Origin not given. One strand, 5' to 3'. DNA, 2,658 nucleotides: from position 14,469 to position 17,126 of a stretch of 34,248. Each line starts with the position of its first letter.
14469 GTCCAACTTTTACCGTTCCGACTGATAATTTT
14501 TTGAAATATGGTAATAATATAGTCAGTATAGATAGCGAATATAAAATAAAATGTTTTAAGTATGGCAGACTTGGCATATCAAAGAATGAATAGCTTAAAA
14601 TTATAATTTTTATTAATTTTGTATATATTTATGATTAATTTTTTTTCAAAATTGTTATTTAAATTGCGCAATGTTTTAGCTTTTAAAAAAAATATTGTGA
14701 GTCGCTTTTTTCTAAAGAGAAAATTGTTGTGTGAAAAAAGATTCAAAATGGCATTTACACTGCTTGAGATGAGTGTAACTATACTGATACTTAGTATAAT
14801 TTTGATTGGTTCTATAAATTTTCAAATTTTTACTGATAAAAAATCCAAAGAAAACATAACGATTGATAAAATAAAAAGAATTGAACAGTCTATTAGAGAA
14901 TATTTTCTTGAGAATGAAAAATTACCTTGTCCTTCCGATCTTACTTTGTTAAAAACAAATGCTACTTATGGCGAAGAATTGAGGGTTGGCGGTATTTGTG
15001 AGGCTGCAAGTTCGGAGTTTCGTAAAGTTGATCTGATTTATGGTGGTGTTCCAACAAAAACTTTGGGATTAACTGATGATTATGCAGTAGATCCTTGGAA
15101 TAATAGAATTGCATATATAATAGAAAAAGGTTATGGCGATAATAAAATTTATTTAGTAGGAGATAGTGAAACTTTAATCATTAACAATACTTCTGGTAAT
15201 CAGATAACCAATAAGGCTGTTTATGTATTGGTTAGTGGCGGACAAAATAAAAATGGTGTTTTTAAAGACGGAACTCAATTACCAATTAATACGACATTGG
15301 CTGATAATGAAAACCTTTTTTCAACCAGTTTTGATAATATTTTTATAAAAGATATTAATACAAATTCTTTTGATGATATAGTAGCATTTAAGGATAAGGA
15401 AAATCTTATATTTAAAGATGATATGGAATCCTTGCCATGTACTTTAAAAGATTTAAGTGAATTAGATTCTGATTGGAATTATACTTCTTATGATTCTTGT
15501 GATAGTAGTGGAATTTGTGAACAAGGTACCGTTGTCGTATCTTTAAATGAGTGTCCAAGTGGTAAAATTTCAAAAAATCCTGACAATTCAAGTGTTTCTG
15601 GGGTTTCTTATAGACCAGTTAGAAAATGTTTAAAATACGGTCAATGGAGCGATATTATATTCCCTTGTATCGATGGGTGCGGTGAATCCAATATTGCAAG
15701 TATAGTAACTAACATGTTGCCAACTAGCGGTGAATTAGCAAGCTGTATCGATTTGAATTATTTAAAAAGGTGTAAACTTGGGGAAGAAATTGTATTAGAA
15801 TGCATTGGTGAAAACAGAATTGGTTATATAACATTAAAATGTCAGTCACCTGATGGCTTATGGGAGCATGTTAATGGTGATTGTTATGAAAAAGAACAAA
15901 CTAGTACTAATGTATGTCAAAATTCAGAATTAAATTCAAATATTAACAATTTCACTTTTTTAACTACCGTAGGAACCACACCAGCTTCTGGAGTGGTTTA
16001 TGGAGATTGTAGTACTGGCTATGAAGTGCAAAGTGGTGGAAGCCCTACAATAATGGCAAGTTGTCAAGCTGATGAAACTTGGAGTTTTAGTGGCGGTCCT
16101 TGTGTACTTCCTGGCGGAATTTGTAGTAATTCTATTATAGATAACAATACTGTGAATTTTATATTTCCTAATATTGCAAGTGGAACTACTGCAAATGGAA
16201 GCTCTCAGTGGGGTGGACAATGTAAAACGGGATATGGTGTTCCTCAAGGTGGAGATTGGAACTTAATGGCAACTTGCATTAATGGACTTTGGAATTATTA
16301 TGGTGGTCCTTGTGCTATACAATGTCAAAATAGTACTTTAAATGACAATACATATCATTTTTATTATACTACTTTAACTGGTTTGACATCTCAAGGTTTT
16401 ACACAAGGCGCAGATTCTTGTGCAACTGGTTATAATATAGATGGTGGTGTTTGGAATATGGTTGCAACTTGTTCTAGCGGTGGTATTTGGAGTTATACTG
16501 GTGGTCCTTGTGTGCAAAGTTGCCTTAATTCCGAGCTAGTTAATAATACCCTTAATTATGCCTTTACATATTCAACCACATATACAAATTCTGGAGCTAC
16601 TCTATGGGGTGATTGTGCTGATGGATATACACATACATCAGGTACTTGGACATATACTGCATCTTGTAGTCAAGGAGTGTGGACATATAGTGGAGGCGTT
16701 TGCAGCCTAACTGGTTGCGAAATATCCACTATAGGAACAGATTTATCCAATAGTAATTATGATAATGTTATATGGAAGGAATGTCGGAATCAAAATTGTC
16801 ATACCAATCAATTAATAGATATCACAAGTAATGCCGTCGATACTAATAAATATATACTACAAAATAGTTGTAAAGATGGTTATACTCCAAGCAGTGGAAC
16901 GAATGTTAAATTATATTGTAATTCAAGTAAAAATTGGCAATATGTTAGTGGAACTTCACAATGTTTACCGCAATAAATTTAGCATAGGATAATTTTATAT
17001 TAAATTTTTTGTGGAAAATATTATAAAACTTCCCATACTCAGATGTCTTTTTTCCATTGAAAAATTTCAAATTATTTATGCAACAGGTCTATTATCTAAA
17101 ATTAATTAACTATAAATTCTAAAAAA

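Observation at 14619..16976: Pilin-type N-terminus fused to a tandem array of Sushi/CCP-like modules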

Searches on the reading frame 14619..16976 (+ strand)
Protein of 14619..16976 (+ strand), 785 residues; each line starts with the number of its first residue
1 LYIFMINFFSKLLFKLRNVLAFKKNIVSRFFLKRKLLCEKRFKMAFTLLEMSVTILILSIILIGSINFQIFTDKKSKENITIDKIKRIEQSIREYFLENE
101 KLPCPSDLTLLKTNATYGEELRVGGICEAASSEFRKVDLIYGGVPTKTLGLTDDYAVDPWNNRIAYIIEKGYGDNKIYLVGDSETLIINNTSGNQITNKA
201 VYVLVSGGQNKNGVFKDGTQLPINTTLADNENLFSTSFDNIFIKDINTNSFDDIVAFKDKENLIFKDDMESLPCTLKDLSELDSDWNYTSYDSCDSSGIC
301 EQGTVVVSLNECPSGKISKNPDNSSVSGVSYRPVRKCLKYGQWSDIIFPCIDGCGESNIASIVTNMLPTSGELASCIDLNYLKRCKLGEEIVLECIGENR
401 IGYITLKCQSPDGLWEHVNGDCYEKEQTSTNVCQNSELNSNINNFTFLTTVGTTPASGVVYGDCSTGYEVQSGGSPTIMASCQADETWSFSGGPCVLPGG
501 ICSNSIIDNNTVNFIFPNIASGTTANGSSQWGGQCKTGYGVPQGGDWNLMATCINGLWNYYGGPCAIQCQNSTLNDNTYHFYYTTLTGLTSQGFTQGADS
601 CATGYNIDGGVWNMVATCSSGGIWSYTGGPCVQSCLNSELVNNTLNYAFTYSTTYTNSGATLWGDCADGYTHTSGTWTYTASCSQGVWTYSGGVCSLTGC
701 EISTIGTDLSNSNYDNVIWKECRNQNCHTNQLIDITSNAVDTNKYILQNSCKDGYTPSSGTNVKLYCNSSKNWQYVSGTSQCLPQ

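Call 4: search_protein_families(library=pfam, proteins=[window:14619-16976:+], max_evalue=1)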
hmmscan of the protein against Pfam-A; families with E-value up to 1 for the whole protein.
window:14619-16976:+ (785 aa): 2 families
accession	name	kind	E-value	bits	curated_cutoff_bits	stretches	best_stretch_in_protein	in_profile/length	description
PF23885.1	DUF7238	-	0.12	12.9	27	1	70-141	11-81/112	Family of unknown function (DUF7238)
PF07963.17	N_methyl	-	0.2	11.7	21.2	1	46-64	7-25/27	Prokaryotic N-terminal methylation motif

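Call 8: find_homologous_proteins(query=window:14619-16976:+, max_evalue=0.001)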
Query window:14619-16976:+ (785 aa): 30 proteins with E <= 0.001 among 8000 candidates.
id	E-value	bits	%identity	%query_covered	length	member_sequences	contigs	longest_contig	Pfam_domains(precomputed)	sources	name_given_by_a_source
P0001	0.0e+0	1741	100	96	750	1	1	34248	-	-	-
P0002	0.0e+0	1178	59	95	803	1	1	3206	PF00084.27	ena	-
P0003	0.0e+0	1128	53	99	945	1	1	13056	PF25599.3,PF00084.27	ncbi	-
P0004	0.0e+0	1047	52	99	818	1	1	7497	PF00084.27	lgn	-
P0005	2.4e-289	980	70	79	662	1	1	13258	-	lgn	-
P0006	1.6e-285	967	55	85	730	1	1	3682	PF00084.27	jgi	jgi:prepilin-type N-terminal cleavage/methylation domain-containing protein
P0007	5.8e-165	569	43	81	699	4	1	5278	PF06938.17,PF00084.27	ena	-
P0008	2.8e-144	500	34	85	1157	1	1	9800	PF25599.3,PF00084.27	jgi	-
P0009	9.2e-27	112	33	29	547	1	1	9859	PF21722.5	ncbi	-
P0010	7.1e-23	99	28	41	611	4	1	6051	PF21722.5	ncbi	-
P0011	2.1e-19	87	31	29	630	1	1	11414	-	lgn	-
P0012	3.9e-19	86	28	28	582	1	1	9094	PF07494.18,PF13449.13,PF01436.28,PF08450.19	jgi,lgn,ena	-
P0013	1.1e-18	85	32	28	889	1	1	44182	-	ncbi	-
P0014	3.7e-16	76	29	29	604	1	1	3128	PF25174.2,PF24814.2,PF23381.2,PF24817.2,PF00400.39,PF23414.2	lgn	-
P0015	4.0e-16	76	28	29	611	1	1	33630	PF07963.18,PF07676.19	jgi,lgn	jgi:prepilin-type N-terminal cleavage/methylation domain-containing protein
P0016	5.1e-16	76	27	28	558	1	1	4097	PF07963.18,PF17170.11,PF13449.13,PF24684.2,PF01436.28,PF06739.18,PF08450.19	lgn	-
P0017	8.7e-16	75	32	23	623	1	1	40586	PF07963.18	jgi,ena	jgi:prepilin-type N-terminal cleavage/methylation domain-containing protein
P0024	7.9e-11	59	24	28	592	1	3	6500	PF07963.18,PF07494.18,PF01436.28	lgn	-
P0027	8.5e-9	52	23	29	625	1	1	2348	PF07963.18,PF24684.2,PF01436.28,PF08450.19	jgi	jgi:prepilin-type N-terminal cleavage/methylation domain-containing protein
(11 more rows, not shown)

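Call 10: search_protein_families(library=pfam, proteins=[P0002, P0003, P0004, P0005, P0006, P0007, P0008], max_evalue=0.1)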
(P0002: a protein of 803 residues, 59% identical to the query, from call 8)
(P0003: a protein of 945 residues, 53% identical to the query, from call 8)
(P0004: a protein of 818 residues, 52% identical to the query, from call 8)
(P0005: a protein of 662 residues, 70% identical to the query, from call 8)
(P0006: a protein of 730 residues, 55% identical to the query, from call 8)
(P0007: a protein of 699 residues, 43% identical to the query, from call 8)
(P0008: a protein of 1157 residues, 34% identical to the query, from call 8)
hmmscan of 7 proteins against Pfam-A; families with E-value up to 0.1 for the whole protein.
P0002 (803 aa): 2 families
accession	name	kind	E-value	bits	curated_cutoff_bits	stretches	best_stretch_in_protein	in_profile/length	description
PF00084.26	Sushi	-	7.5e-09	36.3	20.7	1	482-528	8-50/56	Sushi repeat (SCR repeat)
PF07963.17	N_methyl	-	0.00099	19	21.2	1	14-38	2-26/27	Prokaryotic N-terminal methylation motif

P0003 (945 aa): 3 families
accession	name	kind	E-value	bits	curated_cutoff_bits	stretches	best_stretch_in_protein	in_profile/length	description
PF00084.26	Sushi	-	1.2e-22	80.5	20.7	5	506-538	21-50/56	Sushi repeat (SCR repeat)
PF25599.1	Ephrin_CRD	-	6.7e-06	26.5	27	0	640-674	25-57/59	Ephrin cysteine rich domain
PF07963.17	N_methyl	-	0.00089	19.2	21.2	1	39-59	6-26/27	Prokaryotic N-terminal methylation motif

P0004 (818 aa): 3 families
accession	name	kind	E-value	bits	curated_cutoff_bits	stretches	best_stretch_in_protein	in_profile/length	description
PF00084.26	Sushi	-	1e-12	48.7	20.7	4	566-608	11-50/56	Sushi repeat (SCR repeat)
PF07963.17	N_methyl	-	0.00079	19.4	21.2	1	39-59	6-26/27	Prokaryotic N-terminal methylation motif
PF25599.1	Ephrin_CRD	-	0.01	16.3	27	0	513-547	25-57/59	Ephrin cysteine rich domain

P0005 (662 aa): 2 families
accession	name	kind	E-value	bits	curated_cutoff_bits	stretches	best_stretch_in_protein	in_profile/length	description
PF07963.17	N_methyl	-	8.1e-05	22.5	21.2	1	14-38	2-26/27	Prokaryotic N-terminal methylation motif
PF00084.26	Sushi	-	0.0017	19.2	20.7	0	412-455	11-50/56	Sushi repeat (SCR repeat)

P0006 (730 aa): 4 families
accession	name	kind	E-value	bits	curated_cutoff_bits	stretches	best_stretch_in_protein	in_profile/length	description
PF00084.26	Sushi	-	1e-13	51.9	20.7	3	477-523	8-50/56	Sushi repeat (SCR repeat)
PF07963.17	N_methyl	-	0.00017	21.4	21.2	1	9-34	2-27/27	Prokaryotic N-terminal methylation motif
PF25599.1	Ephrin_CRD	-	0.00042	20.7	27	0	422-462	20-57/59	Ephrin cysteine rich domain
PF06938.16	DUF1285_N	-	0.0083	16.3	29.3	0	368-386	11-29/67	Domain of unknown function (DUF1285), N-terminal domain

P0007 (699 aa): 3 families
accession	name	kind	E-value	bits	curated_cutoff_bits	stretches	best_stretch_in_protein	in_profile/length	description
PF00084.26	Sushi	-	6.3e-06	26.9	20.7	0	413-441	28-52/56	Sushi repeat (SCR repeat)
PF06938.16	DUF1285_N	-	1.3e-05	25.3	29.3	0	338-367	9-37/67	Domain of unknown function (DUF1285), N-terminal domain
PF20924.2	RLIP76_Ral-bd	-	0.087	13.4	24.5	0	324-355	5-36/49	RLIP76, Ral binding domain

P0008 (1157 aa): 4 families
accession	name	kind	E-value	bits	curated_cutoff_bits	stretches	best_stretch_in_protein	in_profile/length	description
PF00084.26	Sushi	-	1.8e-07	31.9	20.7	2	731-771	13-50/56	Sushi repeat (SCR repeat)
PF25599.1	Ephrin_CRD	-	1.3e-05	25.6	27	0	755-778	35-58/59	Ephrin cysteine rich domain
PF07963.17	N_methyl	-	9.3e-05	22.3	21.2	1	5-29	1-25/27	Prokaryotic N-terminal methylation motif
PF06305.16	LapA_dom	-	0.047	14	28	1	8-59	9-58/64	Lipopolysaccharide assembly protein A domain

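Call 16: search_solved_structures(query=P0003, max_evalue=1, show_alignments=1)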
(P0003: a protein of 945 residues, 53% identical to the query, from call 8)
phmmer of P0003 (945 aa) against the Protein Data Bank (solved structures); distinct sequences matched with E-value up to 1: 26.
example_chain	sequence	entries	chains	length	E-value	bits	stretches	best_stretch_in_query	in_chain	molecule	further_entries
2wii_C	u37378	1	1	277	0.00027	21.9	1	431-558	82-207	COMPLEMENT FACTOR H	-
5jpm_G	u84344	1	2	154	0.00029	21.8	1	509-613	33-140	Mannan-binding lectin serine protease 2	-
2qfg_A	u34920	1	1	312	0.00033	21.6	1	431-558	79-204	Complement factor H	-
2uwn_A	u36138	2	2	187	0.00055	20.9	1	576-667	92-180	HUMAN COMPLEMENT FACTOR H | COMPLEMENT FACTOR H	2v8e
2ic4_A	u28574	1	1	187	0.0006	20.7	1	576-667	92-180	Complement factor H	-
2rlq_A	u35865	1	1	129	0.014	16.3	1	432-544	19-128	Complement factor H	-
5hzp_B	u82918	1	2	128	0.017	15.9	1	443-732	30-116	C4b-binding protein alpha chain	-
2a55_A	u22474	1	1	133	0.018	15.8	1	444-732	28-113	C4b-binding protein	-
5hyp_A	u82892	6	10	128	0.022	15.6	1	444-732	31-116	C4b-binding protein alpha chain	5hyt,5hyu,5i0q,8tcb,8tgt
3gov_A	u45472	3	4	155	0.028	15.2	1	449-538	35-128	MASP-1 | Mannan-binding lectin serine protease 1 heavy chain | Mannan-binding lectin serine protease 1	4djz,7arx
2qy0_A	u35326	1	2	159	0.088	13.6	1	449-537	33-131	Complement C1r subcomponent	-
7mzt_A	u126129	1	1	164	0.096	13.4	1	449-537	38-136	Complement C1r subcomponent heavy chain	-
7pqo_C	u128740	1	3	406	0.17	12.6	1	449-538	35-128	Mannan-binding lectin serine protease 1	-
4igd_A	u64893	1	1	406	0.17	12.6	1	449-538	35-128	Mannan-binding lectin serine protease 1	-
8w18_A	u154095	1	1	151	0.35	11.6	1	721-816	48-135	Complement C1s subcomponent heavy chain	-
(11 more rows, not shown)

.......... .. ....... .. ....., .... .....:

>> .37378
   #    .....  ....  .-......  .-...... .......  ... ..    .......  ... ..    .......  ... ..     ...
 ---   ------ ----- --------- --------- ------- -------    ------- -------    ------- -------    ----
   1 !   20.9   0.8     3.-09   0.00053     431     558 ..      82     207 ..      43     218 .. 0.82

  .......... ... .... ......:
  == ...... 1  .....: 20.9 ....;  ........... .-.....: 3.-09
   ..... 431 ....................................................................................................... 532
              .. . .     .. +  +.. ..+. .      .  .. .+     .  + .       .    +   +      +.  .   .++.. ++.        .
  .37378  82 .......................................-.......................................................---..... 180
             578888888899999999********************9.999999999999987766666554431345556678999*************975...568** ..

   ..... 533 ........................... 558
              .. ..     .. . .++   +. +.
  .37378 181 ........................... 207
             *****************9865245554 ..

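Call 20: find_related_loci(query=A2, collection=genome_contigs, flank=10000)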
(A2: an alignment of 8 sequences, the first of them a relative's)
Query A2 (750 aa) in genome_contigs; peptide patterns used: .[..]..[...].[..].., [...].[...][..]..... (x = any residue, [..] = any of these).
32 stretches matched a pattern; 2 encode a relative of the query (tblastn E <= 1e-3); 2 distinct loci.
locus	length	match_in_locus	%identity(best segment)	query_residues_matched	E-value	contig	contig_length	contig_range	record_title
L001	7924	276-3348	50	2-744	0e+0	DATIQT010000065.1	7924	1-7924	MAG TPA_asm: Rickettsiales bacterium isolate SMAG_U15884 k141_106379, whole genome shotgun sequence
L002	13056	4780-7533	53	7-749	0e+0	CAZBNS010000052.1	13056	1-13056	MAG TPA_asm: uncultured Rhizobiaceae bacterium isolate SRP192927_co3_306 genome assembly, contig: NODE_11456_length_1305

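Call 37: find_encoding_contigs(protein=P0008, flank=10000, max_places=3)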
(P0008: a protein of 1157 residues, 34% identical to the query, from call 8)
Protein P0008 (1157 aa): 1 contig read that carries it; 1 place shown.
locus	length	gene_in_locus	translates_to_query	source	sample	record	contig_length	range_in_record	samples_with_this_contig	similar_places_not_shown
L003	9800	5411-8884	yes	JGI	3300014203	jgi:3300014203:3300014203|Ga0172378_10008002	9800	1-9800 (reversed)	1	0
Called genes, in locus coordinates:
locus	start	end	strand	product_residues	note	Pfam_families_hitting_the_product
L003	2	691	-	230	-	?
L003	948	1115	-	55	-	-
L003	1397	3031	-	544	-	PF03717:PBP_dimer, PF00905:Transpeptidase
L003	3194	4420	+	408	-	PF11104:PilM_2, PF02491:SHS2_FTSA, PF06723:MreB_Mbl, PF14450:FtsA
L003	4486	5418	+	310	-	-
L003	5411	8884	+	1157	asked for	PF00084:Sushi (faint), PF25599:Ephrin_CRD (faint)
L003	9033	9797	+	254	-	PF00535:Glycos_transf_2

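Call 38: find_encoding_contigs(protein=P0005, flank=10000, max_places=3)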
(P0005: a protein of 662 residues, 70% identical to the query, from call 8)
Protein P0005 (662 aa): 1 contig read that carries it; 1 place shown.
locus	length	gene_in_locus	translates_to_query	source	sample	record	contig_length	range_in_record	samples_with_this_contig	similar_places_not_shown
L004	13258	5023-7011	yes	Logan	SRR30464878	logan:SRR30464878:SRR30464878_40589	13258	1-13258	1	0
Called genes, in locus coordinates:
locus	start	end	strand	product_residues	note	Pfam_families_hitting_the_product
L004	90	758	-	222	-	PF01551:Peptidase_M23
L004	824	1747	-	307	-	PF03421:Acetyltransf_14 (weak), PF22179:RickCE_cat (weak)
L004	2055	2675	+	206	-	PF00300:His_Phos_1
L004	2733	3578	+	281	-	PF09931:Phage_phiJL001_Gp84_N, PF09356:Phage_BR0599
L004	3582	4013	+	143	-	PF00877:NLPC_P60 (weak)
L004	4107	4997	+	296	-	-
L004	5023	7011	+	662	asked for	-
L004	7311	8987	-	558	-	PF06418:CTP_synth_N, PF00117:GATase, PF07722:Peptidase_C26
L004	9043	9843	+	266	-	PF19302:DUF5915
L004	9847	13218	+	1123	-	PF03797:Autotransporter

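Call 39: find_encoding_contigs(protein=P0007, flank=10000, max_places=3)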
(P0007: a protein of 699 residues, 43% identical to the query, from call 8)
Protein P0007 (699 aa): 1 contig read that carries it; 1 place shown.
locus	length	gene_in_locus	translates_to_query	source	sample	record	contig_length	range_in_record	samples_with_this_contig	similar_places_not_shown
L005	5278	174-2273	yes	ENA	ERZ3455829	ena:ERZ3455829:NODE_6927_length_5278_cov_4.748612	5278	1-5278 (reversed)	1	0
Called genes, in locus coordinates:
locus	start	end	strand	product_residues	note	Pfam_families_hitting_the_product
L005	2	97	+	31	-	?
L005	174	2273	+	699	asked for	PF00084:Sushi (faint), PF06938:DUF1285_N (faint)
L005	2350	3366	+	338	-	PF01370:Epimerase, PF04321:RmlD_sub_bind, PF16363:GDP_Man_Dehyd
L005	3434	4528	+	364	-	PF01041:DegT_DnrJ_EryC1, PF00155:Aminotran_1_2, PF00266:Aminotran_5, PF01053:Cys_Met_Meta_PP (weak), PF01212:Beta_elim_lyase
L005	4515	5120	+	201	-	PF17836:PglD_N, PF25084:LbH_EIF2B (weak), PF25087:GMPPB_C (faint), PF00132:Hexapep (weak), PF25084:LbH_EIF2B (weak), PF00132:Hexapep, PF14602:Hexapep_2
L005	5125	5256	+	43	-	-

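Call 40: find_encoding_contigs(protein=P0003, flank=10000, max_places=3)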
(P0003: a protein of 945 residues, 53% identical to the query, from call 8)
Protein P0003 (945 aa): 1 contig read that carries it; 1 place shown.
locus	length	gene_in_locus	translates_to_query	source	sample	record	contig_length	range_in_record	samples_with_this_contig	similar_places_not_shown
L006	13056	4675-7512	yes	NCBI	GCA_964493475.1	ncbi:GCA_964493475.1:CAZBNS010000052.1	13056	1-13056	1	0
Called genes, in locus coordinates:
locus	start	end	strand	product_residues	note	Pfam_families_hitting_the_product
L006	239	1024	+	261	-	PF04542:Sigma70_r2, PF04545:Sigma70_r4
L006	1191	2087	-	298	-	PF03462:PCRF, PF00472:RF-1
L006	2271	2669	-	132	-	PF01643:Acyl-ACP_TE (weak), PF13279:4HBT_2, PF03061:4HBT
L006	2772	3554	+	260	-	PF02405:MlaE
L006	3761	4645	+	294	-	-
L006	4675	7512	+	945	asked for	PF00084:Sushi (faint), PF25599:Ephrin_CRD (faint)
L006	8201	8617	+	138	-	PF06935:DUF1284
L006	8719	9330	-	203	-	PF03330:DPBB_1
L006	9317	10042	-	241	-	PF13512:TPR_18, PF13525:YfiO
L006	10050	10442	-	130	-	PF02699:YajC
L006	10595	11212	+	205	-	PF01330:RuvA_N, PF14520:HHH_5, PF07499:RuvA_C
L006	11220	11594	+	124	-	-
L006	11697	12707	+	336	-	PF05496:RuvB_N, PF07728:AAA_5 (weak), PF00004:AAA, PF17864:AAA_lid_4, PF05491:WHD_RuvB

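Call 41: find_encoding_contigs(protein=P0006, flank=10000, max_places=3)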
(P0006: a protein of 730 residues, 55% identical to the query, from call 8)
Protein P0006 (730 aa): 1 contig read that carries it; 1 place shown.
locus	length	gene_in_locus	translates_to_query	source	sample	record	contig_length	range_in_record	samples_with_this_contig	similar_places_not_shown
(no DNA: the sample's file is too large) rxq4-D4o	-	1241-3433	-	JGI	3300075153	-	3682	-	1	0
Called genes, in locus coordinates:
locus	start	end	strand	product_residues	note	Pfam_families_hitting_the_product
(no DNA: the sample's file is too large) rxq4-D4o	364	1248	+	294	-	-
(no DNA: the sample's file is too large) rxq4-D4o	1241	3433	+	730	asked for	PF00084:Sushi (faint)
